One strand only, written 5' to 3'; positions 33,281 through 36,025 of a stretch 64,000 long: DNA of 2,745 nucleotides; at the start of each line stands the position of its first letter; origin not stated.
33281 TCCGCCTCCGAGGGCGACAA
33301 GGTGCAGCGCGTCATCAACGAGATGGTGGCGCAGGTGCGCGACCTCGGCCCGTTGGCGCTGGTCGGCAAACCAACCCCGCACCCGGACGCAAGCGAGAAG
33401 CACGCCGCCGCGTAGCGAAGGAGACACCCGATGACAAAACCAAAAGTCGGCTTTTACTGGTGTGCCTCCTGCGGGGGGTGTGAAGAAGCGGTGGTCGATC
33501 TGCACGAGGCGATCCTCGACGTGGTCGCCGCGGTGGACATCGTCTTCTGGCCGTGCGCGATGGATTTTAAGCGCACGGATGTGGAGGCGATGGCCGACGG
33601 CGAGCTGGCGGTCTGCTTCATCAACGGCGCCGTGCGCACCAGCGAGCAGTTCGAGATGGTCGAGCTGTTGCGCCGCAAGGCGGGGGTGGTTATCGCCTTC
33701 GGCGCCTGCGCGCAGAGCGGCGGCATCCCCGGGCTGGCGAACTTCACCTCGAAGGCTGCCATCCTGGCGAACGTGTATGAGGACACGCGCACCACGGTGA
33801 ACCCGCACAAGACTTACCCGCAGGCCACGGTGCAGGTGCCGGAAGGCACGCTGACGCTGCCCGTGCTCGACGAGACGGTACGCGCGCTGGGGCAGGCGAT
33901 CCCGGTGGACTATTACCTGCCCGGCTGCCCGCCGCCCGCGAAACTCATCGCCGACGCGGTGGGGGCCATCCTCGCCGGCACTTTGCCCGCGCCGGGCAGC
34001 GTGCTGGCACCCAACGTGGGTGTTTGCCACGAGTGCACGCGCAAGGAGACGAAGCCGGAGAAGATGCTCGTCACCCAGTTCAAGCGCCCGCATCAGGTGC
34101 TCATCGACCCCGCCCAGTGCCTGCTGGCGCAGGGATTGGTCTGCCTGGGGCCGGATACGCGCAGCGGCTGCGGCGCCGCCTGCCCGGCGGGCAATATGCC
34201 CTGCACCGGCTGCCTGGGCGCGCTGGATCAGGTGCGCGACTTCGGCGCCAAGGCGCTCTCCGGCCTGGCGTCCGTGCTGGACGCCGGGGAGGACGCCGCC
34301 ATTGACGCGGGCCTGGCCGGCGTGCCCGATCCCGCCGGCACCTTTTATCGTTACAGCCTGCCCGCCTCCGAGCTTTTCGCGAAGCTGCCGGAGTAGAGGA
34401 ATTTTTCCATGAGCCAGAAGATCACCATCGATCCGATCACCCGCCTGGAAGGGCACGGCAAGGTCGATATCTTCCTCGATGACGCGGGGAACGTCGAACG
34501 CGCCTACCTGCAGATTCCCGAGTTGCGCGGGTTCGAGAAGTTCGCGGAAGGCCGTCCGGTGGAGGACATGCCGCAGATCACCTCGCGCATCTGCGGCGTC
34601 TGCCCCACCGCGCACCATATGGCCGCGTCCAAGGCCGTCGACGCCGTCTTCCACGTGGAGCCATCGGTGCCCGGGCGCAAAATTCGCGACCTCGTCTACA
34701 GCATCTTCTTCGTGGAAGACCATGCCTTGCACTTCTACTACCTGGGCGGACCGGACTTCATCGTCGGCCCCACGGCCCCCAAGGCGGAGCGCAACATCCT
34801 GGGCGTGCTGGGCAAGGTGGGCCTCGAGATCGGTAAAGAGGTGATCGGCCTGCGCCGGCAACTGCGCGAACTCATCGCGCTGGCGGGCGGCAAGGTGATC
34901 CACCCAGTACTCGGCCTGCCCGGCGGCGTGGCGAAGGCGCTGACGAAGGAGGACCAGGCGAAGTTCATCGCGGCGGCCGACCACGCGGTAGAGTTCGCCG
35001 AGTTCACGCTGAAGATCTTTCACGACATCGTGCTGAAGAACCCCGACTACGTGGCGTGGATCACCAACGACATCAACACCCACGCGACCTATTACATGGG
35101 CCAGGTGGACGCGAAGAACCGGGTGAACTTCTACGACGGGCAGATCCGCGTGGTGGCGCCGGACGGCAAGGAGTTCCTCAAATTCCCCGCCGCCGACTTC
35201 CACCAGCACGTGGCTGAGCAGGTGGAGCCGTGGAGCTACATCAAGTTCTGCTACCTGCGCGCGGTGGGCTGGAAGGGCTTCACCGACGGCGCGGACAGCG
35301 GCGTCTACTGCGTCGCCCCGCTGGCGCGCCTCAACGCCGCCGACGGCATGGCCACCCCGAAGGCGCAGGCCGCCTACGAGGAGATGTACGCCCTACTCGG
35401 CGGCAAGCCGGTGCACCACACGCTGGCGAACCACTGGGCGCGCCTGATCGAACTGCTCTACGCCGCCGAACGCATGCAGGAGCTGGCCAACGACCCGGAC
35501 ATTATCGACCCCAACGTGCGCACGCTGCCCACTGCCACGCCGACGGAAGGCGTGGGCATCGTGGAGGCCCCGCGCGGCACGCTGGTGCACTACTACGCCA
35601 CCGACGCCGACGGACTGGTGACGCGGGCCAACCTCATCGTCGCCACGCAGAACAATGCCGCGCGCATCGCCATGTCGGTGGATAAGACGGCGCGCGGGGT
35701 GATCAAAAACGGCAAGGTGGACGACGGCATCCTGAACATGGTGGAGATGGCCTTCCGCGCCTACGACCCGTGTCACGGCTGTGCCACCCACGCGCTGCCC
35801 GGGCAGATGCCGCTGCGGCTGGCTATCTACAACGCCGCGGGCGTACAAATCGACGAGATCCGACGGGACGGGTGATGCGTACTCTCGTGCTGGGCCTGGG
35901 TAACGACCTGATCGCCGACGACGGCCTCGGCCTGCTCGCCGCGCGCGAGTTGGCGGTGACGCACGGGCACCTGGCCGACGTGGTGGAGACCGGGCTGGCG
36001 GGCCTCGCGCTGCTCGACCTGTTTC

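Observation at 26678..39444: Complete hypF / hdrCBA-mvhDGA-protease / hypA locus punctuated by MITEs, with adjacent DUF1540 and TlpA-CcdA thiol-disulfide genes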

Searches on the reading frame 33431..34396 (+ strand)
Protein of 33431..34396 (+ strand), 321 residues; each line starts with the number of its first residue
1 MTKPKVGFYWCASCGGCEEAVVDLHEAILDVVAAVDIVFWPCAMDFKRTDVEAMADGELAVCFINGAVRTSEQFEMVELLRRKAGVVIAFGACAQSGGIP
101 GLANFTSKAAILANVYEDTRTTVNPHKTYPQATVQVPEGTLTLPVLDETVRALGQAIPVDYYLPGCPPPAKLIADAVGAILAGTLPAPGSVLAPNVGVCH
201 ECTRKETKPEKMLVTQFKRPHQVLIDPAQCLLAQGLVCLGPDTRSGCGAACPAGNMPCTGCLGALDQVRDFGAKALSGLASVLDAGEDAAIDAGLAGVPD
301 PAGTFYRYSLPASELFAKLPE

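Call 4: search_protein_families(library=pfam, proteins=[window:33431-34396:+])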
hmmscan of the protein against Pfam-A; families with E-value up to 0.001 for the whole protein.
window:33431-34396:+ (321 aa): 1 family
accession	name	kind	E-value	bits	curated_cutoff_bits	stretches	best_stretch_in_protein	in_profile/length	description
PF01058.29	Oxidored_q6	-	1.1e-24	87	27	1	14-178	1-126/128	NADH ubiquinone oxidoreductase, 20 Kd subunit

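Call 51: search_protein_families(library=ncbifam, proteins=[window:33431-34396:+], max_evalue=0.00001)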
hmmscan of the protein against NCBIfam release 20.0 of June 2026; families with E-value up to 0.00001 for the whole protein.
window:33431-34396:+ (321 aa): 5 families
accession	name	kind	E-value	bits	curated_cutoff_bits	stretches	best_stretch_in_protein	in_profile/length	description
NF045875.1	F420_non_VhuG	exception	2.8e-58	197.4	450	1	3-314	4-280/286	F420-non-reducing hydrogenase subunit VhuG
NF040836.1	sulfhyd_HydD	equivalog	1.4e-27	96.5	500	2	3-130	5-125/261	NADPH-dependent hydrogenase/sulfhydrogenase 1 subunit delta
NF040831.1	sulfhyd_ShyD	equivalog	1.2e-16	61.1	460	1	5-205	2-167/240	NAD(P)-dependent hydrogenase/sulfhydrogenase 2 subunit delta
TIGR03294.1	FrhG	equivalog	1.5e-14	54.3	245.5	1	4-101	2-95/228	coenzyme F420 hydrogenase subunit gamma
NF005012.1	PRK06411.1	subfamily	1.4e-06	28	116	0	148-177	122-151/166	NADH-quinone oxidoreductase subunit NuoB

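Call 52: search_solved_structures(query=window:33431-34396:+, show_alignments=1, max_evalue=1e-20)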
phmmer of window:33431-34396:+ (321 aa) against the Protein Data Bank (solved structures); distinct sequences matched with E-value up to 1e-20: 7.
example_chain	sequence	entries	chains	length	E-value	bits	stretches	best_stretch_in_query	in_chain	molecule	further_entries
5odc_E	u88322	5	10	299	4.3e-62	213.3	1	5-313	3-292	Methyl-viologen reducing hydrogenase subunit G | Methyl-viologen reducing hydrogenase, subunit G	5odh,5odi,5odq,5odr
9sw2_E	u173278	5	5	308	1.3e-55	192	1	3-317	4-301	F420-non-reducing hydrogenase subunit G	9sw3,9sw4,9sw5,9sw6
9sfi_I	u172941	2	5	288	7.2e-52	179.7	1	3-317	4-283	F420-non-reducing hydrogenase small subunit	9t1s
9nez_A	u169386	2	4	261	4.1e-23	85.2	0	2-131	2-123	Sulfhydrogenase 1 subunit delta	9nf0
9e1j_A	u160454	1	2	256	6.9e-23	84.5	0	3-131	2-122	Sulfhydrogenase 1 subunit delta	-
9e15_A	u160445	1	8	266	9.2e-23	84.1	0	3-131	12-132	Sulfhydrogenase 1 subunit delta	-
7t2r_E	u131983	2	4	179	4.5e-22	81.8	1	1-188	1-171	NiFe hydrogenase small subunit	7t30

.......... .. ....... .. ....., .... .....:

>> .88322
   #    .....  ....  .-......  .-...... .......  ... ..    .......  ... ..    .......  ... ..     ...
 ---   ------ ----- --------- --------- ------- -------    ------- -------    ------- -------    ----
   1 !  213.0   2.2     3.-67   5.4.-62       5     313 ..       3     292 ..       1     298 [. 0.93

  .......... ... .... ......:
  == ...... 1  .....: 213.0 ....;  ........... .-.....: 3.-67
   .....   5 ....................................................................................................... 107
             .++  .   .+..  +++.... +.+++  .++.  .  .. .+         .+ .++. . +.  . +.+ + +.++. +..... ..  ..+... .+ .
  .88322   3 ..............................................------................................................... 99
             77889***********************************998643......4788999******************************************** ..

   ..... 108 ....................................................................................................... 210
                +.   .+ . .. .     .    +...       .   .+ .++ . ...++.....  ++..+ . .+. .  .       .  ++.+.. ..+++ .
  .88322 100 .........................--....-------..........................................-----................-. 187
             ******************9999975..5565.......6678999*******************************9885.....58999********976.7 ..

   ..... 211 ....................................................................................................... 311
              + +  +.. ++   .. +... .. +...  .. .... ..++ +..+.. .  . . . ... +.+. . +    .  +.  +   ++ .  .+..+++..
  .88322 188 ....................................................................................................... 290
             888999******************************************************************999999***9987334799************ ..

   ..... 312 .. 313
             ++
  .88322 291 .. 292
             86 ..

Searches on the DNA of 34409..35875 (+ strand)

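Call 88: search_with_rna_model(model_id=R1, sources=[L001, L002, L003, L004, L005, L006, L007, L008, L009, L010, L011, L012, L013, L014, L015, L016, L017, L018, L019, L020, L021, L022, L023, L024, L025, L026, L027, L028, L029, L030, L031, L032, L033, L034, L035, L036, L037, L038, L039, L040, L041, L042, L043, L044, L045, L046, L047, L048, L049, L050, L051, L052, L053, L054, L055, L056, L057, L058, L059, L060, L061, L062, L063, L064, L065, L066, L067, L068, L069, L070, L071, L072, L073, L074, L075, L076, L077, L078, L079, L080, L081, L082, L203, L204, L205, L206, L207, L208], max_evalue=0.01)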
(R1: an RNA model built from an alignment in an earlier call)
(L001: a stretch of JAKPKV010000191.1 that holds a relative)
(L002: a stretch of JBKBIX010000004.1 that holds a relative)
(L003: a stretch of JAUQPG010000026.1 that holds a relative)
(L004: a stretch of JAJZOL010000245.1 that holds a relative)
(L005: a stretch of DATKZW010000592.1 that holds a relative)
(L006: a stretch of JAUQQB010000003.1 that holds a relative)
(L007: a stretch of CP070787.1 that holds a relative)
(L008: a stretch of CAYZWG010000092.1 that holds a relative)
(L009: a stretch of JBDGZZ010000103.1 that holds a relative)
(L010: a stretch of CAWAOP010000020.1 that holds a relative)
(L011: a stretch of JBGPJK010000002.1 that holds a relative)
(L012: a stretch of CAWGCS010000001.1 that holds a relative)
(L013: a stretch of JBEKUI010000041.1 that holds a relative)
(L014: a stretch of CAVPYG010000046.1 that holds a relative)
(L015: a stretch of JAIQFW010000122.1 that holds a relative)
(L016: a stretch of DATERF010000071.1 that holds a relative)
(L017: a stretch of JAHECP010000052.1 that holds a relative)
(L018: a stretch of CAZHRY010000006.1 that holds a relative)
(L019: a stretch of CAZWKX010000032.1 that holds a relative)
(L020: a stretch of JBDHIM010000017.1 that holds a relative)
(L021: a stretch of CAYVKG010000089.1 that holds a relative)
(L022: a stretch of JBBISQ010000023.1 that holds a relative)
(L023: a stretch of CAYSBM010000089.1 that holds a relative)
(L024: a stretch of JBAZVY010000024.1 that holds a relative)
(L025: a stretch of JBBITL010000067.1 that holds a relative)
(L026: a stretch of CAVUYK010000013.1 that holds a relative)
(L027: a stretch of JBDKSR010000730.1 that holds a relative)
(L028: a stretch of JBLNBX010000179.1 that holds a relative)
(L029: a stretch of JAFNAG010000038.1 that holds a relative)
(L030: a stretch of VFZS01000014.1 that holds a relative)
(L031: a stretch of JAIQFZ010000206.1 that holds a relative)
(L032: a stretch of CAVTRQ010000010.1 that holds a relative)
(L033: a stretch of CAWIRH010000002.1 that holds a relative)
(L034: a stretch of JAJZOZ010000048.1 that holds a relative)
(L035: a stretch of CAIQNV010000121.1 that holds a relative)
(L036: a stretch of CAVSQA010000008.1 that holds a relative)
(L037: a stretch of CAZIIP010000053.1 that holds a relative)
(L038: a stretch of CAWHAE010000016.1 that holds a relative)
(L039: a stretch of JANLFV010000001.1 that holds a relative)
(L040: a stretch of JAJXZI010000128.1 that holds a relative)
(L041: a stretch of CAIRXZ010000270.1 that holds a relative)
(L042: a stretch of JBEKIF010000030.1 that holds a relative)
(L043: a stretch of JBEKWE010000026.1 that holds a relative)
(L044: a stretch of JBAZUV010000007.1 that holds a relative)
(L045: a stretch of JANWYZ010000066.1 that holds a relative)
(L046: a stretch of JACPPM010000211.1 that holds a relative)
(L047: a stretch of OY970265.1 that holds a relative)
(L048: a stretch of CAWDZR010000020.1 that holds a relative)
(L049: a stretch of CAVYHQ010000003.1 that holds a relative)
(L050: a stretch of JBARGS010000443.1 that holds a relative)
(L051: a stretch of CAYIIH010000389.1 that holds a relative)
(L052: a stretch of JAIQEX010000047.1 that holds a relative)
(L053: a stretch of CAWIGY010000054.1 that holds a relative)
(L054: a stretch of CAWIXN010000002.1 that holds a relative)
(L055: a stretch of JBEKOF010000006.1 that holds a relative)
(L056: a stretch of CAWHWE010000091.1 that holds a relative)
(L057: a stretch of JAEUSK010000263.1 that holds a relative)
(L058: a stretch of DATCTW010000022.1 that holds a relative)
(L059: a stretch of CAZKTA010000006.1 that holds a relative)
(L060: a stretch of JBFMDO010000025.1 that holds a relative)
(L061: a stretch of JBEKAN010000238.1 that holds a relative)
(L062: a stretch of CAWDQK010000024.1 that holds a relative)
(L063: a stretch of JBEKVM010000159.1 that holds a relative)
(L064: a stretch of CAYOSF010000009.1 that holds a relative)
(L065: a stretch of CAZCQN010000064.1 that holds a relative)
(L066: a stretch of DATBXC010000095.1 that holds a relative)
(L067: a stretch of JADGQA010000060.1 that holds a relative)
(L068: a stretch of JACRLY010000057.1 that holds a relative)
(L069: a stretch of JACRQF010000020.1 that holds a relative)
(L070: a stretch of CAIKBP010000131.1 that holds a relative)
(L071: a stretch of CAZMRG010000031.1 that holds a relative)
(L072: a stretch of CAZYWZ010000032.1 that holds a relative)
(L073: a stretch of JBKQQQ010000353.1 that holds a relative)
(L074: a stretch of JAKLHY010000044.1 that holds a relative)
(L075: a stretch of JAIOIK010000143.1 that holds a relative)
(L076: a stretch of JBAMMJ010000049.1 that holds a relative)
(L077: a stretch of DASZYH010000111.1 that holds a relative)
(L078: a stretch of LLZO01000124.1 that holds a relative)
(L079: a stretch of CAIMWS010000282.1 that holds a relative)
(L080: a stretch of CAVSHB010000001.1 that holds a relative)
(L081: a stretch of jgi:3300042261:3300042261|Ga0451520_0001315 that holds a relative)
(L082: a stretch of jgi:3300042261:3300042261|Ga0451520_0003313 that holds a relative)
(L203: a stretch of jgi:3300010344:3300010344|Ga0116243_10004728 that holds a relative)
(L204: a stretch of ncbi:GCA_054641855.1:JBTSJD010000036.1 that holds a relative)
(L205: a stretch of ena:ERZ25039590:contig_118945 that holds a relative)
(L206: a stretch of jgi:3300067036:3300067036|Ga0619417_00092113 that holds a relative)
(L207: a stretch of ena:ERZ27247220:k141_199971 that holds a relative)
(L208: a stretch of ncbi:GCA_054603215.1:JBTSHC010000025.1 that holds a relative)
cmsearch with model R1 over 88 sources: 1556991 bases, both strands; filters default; matches with E-value up to 0.01: 2.
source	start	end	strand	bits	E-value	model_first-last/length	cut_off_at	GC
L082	15118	15188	-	30.9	0.00014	1-62/62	no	0.73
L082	16725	16795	-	23.9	0.0073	1-62/62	no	0.73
